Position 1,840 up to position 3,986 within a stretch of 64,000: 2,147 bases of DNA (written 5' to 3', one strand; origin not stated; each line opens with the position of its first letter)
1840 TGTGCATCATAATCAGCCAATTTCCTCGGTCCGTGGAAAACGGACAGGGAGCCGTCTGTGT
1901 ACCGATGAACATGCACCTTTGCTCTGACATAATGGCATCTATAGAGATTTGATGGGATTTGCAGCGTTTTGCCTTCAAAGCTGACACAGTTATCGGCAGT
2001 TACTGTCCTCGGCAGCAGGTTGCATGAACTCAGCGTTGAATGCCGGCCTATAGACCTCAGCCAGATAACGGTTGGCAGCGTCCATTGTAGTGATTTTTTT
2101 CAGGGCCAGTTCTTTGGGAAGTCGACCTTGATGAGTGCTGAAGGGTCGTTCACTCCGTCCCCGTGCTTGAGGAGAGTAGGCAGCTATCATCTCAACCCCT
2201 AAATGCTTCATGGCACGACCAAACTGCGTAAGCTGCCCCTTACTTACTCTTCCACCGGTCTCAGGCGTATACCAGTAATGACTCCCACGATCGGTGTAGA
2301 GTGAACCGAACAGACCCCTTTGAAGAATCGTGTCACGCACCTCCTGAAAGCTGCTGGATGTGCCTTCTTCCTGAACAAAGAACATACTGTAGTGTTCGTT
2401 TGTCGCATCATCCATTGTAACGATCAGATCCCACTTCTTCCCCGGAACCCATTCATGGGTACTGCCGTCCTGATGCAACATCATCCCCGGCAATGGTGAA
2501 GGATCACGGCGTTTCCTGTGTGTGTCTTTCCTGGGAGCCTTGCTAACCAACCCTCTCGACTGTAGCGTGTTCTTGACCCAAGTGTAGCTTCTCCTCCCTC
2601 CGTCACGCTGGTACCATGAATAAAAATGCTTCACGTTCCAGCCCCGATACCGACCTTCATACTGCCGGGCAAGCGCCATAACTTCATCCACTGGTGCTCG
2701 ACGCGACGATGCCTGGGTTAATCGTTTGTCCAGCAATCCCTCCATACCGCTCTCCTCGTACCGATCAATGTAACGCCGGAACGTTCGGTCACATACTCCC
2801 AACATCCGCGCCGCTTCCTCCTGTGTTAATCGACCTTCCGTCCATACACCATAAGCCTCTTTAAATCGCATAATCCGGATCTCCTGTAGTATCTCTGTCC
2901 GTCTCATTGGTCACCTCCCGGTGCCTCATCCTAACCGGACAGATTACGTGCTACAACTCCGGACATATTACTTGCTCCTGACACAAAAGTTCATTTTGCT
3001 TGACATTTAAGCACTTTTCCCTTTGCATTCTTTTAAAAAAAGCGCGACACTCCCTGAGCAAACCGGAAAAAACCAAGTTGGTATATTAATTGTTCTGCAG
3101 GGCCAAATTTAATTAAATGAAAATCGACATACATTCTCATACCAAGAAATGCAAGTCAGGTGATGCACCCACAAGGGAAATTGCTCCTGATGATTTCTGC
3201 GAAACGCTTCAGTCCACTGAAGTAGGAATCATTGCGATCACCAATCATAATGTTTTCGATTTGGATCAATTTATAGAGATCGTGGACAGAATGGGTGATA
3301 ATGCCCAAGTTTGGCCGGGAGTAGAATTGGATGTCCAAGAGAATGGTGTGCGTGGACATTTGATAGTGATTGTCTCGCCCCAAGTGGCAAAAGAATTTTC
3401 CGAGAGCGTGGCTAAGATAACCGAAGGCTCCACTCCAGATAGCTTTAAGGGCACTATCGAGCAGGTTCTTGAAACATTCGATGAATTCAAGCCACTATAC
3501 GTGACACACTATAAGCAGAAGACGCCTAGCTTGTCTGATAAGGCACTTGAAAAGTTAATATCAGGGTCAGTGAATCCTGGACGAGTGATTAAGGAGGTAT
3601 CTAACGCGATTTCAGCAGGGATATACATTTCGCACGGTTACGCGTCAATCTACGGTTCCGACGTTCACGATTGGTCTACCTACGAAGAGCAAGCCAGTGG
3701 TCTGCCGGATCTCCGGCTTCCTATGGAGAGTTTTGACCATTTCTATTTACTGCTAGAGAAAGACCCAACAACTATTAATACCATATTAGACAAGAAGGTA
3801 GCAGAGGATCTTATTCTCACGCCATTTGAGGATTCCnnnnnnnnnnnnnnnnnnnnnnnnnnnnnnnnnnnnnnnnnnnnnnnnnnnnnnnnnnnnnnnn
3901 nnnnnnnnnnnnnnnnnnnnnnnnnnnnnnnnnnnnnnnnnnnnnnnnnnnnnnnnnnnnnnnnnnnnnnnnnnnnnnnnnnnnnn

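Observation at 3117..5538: PHP-phosphoesterase / SMC-like ABC ATPase fusion plus coupled acidic mini-ORF: candidate anti-phage module in a mobile context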

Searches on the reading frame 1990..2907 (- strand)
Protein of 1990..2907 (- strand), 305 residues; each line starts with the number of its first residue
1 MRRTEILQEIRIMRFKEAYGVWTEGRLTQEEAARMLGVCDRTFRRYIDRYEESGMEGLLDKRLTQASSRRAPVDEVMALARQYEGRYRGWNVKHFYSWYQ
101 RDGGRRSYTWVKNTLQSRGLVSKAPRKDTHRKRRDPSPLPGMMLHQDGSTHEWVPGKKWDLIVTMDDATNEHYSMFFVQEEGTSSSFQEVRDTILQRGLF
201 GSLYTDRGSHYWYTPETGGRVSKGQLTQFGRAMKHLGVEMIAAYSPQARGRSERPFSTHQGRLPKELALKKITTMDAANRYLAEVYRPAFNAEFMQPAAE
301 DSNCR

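Call 3: search_protein_families(library=pfam, proteins=[window:1990-2907:-], max_evalue=0.01)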
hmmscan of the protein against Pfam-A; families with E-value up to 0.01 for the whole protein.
window:1990-2907:- (305 aa): 7 families
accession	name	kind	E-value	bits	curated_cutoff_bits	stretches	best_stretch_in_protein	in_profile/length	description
PF13551.12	HTH_29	-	2.2e-10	40.9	28.1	1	24-68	10-54/64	Winged helix-turn helix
PF13518.12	HTH_28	-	3.4e-08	33.9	25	1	24-62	11-48/52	Helix-turn-helix domain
PF13384.12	HTH_23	-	2.5e-07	30.8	24.6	1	26-59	17-50/50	Homeodomain-like domain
PF07900.17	DUF1670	-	0.0005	20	25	1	7-53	87-133/220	Protein of unknown function (DUF1670)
PF12728.13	HTH_17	-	0.00055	20.6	27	1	27-49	2-24/51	Helix-turn-helix domain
PF13565.12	HTH_32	-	0.0064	17.5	33.7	1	42-99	1-56/73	Homeodomain-like domain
PF01527.26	HTH_Tnp_1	-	0.0087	16.7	24.1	0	24-69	21-66/75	Transposase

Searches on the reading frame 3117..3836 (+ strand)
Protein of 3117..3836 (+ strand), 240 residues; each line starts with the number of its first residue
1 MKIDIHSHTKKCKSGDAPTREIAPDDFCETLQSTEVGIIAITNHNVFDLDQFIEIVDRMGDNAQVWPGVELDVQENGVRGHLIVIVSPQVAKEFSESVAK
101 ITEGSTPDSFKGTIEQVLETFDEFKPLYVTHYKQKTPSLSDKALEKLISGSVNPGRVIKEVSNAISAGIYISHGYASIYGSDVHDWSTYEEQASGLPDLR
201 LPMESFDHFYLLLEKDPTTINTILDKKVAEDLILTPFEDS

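Call 6: search_protein_families(library=pfam, proteins=[window:3117-3836:+], max_evalue=10)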
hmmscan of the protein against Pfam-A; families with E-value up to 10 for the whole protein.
window:3117-3836:+ (240 aa): 3 families
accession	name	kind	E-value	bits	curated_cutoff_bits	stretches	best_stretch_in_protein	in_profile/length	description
PF02811.25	PHP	-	2.7e-05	25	26.4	1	4-100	1-94/164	PHP domain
PF09164.15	VitD-bind_III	-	0.14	12.6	27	1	120-149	10-39/65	Vitamin D binding protein, domain III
PF04119.17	HSP9_HSP12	-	0.18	12.7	26.3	1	100-121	12-33/59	Heat shock protein 9/12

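Call 13: search_protein_families(library=padloc, proteins=[window:3117-3836:+], max_evalue=10)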
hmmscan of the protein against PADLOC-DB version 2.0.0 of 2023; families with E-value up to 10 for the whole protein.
window:3117-3836:+ (240 aa): 2 families
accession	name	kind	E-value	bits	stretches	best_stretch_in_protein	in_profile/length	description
PDLC04680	PDC-M49A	-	3.7e-23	80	1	2-157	3-149/674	-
PDLC04678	PDC-M49A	-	8.3e-10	35.6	1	2-117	4-112/681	-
